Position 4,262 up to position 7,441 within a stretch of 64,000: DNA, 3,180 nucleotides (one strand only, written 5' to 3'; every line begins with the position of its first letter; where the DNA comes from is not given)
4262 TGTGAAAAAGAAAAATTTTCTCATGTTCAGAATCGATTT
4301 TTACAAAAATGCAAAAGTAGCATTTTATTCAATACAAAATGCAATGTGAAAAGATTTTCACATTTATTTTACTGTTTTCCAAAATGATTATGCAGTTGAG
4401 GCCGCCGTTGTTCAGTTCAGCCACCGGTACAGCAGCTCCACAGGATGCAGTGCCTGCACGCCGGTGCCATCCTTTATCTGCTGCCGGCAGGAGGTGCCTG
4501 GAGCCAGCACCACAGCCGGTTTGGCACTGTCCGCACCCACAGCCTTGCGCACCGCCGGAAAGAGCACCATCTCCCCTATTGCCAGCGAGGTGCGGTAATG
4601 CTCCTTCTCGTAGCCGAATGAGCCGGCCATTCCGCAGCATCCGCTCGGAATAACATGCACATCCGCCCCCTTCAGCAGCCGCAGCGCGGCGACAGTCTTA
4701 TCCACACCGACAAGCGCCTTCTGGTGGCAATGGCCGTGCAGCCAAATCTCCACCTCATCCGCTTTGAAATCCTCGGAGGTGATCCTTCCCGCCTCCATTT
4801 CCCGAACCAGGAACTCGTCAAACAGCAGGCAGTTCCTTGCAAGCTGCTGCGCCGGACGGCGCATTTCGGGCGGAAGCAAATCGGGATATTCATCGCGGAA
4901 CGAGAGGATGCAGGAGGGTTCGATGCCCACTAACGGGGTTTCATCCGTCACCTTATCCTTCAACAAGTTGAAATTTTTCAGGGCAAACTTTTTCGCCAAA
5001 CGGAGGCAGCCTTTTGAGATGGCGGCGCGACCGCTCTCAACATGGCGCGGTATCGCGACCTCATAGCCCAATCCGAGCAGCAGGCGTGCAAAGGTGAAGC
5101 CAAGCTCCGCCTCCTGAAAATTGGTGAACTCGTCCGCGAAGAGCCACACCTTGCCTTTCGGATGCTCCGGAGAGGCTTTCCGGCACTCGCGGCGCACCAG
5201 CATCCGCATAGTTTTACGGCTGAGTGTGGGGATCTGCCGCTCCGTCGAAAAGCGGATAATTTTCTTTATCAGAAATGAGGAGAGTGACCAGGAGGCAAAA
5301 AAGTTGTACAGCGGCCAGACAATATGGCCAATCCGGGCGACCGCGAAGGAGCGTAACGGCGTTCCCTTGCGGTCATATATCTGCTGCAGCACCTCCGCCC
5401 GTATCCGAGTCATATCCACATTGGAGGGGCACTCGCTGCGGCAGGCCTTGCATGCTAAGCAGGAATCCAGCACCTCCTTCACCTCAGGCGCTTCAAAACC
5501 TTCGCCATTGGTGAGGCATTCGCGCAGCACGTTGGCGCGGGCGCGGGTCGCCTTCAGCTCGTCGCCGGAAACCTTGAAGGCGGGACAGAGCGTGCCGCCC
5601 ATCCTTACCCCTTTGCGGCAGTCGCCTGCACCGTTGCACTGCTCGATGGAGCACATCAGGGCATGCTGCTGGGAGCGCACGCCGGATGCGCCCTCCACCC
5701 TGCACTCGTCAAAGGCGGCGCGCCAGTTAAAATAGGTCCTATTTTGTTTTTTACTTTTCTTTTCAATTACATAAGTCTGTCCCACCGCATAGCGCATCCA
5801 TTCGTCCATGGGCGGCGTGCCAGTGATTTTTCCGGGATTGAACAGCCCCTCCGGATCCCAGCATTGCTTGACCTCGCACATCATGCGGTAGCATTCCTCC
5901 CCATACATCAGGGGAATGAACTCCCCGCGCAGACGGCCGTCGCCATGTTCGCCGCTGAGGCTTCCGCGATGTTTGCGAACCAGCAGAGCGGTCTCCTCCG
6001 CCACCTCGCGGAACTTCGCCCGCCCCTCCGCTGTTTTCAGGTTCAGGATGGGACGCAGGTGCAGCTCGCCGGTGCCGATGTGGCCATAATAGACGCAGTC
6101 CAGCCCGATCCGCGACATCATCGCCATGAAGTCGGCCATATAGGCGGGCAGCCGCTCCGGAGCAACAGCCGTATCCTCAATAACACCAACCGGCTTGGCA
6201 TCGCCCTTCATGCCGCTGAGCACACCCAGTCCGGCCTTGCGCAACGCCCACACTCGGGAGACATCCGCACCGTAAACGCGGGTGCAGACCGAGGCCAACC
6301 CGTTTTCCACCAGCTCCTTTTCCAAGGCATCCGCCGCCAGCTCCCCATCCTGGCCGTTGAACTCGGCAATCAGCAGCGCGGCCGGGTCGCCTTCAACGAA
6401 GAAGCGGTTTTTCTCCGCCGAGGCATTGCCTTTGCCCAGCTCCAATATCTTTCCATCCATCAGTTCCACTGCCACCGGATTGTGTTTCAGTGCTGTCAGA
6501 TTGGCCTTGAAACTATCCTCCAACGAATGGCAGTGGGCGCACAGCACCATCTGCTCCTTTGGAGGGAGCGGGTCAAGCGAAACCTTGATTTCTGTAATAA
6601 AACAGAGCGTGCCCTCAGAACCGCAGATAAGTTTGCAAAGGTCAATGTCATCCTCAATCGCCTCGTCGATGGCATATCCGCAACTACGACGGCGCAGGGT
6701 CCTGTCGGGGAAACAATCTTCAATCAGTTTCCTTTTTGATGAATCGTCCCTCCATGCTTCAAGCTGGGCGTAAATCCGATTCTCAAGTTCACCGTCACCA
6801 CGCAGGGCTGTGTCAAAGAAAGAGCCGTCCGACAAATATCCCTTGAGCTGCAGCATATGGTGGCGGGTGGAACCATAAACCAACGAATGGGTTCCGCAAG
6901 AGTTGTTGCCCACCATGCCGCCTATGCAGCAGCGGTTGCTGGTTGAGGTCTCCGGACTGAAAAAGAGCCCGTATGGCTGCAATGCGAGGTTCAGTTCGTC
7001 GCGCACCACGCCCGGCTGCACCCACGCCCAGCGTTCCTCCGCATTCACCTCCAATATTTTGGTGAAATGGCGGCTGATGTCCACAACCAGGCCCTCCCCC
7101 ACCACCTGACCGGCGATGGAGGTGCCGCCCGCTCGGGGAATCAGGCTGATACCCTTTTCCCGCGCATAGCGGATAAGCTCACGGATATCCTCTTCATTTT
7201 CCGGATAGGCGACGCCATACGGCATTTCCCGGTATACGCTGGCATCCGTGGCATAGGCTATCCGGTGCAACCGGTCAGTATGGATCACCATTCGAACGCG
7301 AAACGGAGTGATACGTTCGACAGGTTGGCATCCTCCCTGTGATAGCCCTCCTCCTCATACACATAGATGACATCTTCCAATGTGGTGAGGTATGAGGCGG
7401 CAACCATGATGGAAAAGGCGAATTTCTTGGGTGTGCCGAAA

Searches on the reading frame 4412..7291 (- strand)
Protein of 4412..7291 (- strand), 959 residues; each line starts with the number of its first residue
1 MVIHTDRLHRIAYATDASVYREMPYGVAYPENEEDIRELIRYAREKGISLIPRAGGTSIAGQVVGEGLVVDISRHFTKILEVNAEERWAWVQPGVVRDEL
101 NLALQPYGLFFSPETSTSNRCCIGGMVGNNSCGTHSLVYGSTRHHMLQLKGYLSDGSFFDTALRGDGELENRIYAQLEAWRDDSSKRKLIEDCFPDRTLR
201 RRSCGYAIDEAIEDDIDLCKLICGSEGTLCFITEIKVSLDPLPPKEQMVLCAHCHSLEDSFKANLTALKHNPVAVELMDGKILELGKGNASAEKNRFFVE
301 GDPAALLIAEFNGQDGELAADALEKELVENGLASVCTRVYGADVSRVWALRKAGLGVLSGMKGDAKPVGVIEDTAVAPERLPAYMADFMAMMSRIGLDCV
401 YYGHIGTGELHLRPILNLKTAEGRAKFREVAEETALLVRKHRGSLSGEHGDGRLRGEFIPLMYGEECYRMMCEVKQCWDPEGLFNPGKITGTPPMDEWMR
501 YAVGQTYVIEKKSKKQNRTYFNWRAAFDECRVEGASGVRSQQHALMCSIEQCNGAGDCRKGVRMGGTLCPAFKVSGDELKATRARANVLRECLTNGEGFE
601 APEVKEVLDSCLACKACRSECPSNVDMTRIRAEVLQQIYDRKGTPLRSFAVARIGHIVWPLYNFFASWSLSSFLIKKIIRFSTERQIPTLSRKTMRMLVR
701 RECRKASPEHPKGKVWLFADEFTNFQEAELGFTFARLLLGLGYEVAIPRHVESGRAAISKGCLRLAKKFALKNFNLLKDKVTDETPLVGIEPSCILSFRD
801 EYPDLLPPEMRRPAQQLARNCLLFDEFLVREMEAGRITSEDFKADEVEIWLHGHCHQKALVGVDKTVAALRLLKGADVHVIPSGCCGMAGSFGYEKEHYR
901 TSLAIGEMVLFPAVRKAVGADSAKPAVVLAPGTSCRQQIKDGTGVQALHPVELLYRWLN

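Call 61: search_protein_families(library=pfam, proteins=[window:4412-7291:-], max_evalue=0.0001)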
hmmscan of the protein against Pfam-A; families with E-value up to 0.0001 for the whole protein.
window:4412-7291:- (959 aa): 4 families
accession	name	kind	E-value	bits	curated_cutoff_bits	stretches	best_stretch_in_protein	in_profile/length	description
PF02913.24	FAD-oxidase_C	-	5.1e-46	157.8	21.2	1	244-489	2-248/248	FAD linked oxidases, C-terminal domain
PF01565.28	FAD_binding_4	-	1.9e-35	122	26.4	1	26-160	3-137/139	FAD binding domain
PF13183.11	Fer4_8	-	1.9e-06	28.8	27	1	549-625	2-68/68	4Fe-4S dicluster domain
PF13534.11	Fer4_17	-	9.6e-06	26.5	22.2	1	551-626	1-61/61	4Fe-4S dicluster domain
